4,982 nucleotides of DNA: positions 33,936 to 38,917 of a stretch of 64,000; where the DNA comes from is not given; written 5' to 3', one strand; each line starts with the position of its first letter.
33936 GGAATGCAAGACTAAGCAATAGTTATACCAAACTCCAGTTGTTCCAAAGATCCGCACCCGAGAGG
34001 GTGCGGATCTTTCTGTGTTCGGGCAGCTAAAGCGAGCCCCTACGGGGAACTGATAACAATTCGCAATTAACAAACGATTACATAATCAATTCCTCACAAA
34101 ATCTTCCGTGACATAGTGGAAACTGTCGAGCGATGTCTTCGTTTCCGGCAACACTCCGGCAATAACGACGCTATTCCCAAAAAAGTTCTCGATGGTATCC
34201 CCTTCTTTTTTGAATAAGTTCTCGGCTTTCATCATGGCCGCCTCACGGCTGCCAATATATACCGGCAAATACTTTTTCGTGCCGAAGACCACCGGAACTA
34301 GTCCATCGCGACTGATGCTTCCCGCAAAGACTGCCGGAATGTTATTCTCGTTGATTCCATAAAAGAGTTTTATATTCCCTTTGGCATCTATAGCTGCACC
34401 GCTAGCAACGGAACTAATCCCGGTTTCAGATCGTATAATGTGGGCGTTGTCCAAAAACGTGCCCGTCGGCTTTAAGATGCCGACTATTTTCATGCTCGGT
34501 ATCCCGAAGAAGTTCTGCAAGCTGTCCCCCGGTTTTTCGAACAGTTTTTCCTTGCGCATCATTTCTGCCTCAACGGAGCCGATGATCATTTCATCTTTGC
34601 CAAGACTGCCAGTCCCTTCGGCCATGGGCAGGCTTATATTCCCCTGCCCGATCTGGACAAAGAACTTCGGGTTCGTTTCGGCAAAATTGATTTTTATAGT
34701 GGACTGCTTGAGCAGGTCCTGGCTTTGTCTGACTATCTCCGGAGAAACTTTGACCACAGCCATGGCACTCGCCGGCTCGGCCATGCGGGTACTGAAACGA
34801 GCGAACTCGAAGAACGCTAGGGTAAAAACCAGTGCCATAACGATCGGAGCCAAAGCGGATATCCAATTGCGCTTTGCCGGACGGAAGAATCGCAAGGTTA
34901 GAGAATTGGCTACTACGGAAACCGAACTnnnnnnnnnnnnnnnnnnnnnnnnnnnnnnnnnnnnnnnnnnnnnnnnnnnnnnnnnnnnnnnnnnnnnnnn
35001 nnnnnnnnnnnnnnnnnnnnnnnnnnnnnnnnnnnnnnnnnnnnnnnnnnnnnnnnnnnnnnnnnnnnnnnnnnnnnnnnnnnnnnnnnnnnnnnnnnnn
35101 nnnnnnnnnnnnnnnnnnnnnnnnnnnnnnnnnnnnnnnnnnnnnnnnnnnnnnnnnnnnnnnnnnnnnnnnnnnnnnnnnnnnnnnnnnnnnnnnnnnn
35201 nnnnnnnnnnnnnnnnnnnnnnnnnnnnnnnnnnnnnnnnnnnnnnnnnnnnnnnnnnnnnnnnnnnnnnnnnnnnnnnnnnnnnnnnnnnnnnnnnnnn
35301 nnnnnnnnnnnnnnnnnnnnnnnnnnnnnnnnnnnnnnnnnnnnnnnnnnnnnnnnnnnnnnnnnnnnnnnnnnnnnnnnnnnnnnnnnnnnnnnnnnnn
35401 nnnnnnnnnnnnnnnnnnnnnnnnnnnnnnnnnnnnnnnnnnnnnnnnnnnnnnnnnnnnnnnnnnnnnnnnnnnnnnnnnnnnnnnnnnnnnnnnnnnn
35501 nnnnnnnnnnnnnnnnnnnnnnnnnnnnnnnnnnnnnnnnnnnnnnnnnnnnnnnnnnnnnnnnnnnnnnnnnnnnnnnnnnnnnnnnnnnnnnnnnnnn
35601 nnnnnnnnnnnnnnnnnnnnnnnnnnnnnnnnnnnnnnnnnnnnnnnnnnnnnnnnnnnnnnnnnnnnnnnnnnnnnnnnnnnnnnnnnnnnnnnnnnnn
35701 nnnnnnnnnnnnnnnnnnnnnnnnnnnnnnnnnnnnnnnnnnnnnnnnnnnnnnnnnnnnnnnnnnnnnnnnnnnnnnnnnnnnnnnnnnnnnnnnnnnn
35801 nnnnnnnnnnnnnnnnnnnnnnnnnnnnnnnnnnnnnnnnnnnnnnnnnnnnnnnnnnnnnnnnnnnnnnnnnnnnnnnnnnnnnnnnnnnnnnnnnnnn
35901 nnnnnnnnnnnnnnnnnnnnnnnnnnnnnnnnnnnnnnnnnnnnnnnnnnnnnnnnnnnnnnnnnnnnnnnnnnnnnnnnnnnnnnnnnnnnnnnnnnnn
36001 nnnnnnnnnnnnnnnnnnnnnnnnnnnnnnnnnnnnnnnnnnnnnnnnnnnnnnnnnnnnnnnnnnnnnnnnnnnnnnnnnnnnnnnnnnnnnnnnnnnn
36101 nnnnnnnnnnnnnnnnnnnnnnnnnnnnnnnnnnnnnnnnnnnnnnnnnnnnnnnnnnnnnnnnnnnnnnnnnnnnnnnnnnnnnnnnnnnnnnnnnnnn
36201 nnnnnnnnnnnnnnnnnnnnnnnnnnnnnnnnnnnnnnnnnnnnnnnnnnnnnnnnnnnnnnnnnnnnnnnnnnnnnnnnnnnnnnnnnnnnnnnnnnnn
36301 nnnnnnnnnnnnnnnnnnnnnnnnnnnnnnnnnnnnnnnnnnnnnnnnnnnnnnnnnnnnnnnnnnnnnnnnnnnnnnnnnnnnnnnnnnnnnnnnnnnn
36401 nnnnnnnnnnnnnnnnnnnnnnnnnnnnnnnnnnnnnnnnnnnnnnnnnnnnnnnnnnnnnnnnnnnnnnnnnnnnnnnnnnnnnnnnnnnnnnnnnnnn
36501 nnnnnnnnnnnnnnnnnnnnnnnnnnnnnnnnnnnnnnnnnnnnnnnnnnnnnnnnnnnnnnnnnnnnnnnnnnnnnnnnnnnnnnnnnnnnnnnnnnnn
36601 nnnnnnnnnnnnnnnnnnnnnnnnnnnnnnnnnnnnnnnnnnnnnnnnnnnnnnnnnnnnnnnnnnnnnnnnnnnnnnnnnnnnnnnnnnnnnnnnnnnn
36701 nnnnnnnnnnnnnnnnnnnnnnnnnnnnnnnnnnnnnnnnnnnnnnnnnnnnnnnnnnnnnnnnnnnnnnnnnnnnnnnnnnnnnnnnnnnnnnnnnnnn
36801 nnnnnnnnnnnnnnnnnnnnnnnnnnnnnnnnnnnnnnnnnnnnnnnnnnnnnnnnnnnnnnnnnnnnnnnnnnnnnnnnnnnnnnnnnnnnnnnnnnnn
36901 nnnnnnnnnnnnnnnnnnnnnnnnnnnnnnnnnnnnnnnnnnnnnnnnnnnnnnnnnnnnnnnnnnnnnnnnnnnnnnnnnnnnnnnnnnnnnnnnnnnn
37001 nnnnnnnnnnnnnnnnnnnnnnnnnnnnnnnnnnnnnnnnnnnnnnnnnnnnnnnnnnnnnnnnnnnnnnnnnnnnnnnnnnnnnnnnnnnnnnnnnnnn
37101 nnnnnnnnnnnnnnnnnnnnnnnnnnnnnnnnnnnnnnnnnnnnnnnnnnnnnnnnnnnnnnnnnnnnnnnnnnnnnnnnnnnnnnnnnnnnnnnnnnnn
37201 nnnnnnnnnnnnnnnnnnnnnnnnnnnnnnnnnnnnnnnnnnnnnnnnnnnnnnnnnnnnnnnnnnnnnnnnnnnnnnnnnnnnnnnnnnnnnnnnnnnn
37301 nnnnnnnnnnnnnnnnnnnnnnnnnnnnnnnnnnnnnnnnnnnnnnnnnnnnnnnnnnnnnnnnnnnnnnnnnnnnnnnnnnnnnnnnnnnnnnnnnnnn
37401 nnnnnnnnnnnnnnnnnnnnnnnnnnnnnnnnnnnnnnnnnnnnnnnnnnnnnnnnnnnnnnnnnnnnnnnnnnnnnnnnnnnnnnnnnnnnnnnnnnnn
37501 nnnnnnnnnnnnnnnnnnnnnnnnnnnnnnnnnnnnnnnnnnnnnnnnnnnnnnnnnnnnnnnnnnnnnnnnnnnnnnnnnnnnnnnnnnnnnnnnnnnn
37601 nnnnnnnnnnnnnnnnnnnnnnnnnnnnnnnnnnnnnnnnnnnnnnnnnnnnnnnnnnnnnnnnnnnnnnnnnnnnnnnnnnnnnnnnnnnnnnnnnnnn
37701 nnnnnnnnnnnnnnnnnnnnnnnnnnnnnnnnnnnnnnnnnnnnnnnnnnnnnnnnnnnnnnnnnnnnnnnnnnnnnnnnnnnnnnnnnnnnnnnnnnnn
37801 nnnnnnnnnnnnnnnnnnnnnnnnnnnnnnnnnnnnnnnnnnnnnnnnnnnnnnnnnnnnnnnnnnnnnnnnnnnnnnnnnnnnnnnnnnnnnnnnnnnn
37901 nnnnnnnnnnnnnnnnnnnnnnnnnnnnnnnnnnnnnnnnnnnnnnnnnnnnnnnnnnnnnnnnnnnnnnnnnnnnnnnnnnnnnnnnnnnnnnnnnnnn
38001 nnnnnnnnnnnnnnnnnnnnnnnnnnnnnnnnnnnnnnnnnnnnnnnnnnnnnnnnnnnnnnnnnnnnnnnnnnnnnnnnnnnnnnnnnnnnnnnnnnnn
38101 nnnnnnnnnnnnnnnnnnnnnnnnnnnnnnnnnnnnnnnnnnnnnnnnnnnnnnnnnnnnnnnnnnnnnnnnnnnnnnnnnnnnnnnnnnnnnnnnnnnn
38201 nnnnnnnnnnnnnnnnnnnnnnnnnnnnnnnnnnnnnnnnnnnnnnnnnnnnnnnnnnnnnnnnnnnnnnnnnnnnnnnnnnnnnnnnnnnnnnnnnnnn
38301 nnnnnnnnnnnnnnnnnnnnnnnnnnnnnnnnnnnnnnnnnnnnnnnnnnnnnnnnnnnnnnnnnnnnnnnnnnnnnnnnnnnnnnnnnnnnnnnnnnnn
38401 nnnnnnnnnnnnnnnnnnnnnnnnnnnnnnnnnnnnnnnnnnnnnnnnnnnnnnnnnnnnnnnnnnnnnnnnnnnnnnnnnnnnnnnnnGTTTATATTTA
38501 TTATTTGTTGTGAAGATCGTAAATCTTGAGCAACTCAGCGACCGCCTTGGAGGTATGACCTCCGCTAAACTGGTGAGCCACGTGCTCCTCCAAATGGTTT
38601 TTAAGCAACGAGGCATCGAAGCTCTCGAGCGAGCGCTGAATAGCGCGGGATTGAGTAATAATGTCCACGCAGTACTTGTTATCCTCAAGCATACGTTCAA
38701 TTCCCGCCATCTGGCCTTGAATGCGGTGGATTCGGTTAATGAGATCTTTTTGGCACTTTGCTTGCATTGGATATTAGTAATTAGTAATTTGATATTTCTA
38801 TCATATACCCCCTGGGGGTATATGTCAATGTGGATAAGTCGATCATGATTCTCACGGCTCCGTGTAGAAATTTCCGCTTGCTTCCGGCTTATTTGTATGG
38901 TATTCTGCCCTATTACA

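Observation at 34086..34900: CopA with a novel tandem-duplicated C-terminal soluble extension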

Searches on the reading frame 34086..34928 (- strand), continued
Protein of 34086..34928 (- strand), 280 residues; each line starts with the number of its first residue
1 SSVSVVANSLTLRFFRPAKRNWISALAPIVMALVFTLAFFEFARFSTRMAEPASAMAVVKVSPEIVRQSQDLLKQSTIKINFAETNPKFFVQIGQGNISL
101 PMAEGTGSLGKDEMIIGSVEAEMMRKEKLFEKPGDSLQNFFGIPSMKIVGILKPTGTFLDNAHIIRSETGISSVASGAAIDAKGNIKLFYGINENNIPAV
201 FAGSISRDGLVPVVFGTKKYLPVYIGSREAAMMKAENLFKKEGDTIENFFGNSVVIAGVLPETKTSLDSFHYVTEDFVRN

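Call 45: search_protein_families(library=pfam, proteins=[P0081, P0084, P0085, P0088, P0089, P0099, P0103, P0116, P0117, P0124], max_evalue=1)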
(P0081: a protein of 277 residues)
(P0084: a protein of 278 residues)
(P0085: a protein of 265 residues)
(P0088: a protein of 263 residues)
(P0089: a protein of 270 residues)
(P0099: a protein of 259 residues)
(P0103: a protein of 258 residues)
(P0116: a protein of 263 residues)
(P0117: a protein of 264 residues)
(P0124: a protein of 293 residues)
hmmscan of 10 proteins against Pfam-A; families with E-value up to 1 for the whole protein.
P0081 (277 aa): 1 family
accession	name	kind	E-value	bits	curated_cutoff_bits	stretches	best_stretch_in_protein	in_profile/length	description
PF12685.13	SpoIIIAH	-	0.0083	16.5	30.6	1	16-54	4-44/191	SpoIIIAH-like protein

P0084 (278 aa): 2 families
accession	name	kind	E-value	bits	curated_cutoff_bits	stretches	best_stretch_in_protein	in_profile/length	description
PF19135.5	DUF5818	-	0.00045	20.2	27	1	244-268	25-49/57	Protein of unknown function (DUF5818)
PF04459.17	DUF512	-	0.019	14.7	25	0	239-267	125-153/202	Protein of unknown function (DUF512)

P0085 (265 aa): 0 families

P0088 (263 aa): 2 families
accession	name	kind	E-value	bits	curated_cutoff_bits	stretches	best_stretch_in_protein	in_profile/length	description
PF12704.14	MacB_PCD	-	0.00011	23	27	1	102-161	135-195/207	MacB-like periplasmic core domain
PF19204.5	DUF5876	-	0.12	11.2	25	1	37-78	117-156/566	Family of unknown function (DUF5876)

P0089 (270 aa): 3 families
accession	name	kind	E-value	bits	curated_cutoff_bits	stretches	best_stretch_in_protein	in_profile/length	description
PF12704.14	MacB_PCD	-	0.0068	17.2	27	0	220-263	131-177/207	MacB-like periplasmic core domain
PF04459.17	DUF512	-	0.065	12.9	25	1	193-256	97-156/202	Protein of unknown function (DUF512)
PF19135.5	DUF5818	-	0.18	11.8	27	1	227-256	26-51/57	Protein of unknown function (DUF5818)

P0099 (259 aa): 0 families

P0103 (258 aa): 0 families

P0116 (263 aa): 1 family
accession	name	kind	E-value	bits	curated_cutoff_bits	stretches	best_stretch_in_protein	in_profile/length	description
PF14889.11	PBP-Tp47_a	-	0.0092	16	25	1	185-232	104-151/164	Penicillin-binding protein Tp47 domain a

P0117 (264 aa): 0 families

P0124 (293 aa): 0 families
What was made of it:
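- Similarity is limited to about one third of the MacB_PCD profile (call 45).
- Tried and rejected: The second batch did (call 45).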

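Call 49: find_related_loci(query=A4, collection=metagenome_contigs, flank=5000)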
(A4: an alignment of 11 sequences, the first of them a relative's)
Query A4 (263 aa) in metagenome_contigs; peptide patterns used: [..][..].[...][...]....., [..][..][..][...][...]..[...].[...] (x = any residue, [..] = any of these).
80 stretches matched a pattern; 47 encode a relative of the query (tblastn E <= 1e-3); 46 distinct loci.
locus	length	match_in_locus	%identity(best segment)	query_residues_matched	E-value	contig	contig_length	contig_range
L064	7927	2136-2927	50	2-263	3e-82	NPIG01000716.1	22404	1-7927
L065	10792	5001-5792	50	2-263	8e-82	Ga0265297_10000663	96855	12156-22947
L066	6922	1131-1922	49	2-263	9e-82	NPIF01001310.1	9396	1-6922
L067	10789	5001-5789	47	2-263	6e-69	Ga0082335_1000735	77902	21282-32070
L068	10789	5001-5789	47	2-263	6e-69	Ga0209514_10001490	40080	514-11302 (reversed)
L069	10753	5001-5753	45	1-257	2e-63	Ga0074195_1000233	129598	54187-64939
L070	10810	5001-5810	41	2-263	8e-63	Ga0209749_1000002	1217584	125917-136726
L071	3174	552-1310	43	7-263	7e-63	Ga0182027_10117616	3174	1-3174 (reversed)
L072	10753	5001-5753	45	7-256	2e-62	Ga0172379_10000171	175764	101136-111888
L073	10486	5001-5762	39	10-259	4e-60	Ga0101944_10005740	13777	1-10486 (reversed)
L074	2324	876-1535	39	43-263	1e-60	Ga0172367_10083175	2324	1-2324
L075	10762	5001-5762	37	7-256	4e-57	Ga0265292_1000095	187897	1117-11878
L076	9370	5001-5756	39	10-263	1e-55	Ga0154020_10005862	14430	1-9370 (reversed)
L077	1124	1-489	49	91-263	4e-48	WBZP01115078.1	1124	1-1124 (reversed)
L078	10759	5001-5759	37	1-259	6e-40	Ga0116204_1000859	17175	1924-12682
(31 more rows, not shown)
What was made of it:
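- Tried and rejected: I repeated the scan with 11 closer sequences (call 49).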

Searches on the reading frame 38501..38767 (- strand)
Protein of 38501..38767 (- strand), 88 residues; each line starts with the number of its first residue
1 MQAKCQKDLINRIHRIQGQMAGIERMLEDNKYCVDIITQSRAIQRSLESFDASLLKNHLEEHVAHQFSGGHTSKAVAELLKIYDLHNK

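Call 67: search_protein_families(library=pfam, proteins=[window:38501-38767:-], max_evalue=0.01)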
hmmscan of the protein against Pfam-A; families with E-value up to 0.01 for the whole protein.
window:38501-38767:- (88 aa): 1 family
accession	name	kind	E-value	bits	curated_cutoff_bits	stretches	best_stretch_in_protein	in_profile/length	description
PF02583.22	Trns_repr_metal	-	7.8e-24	84.3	22.8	1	6-82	2-75/78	Metal-sensitive transcriptional repressor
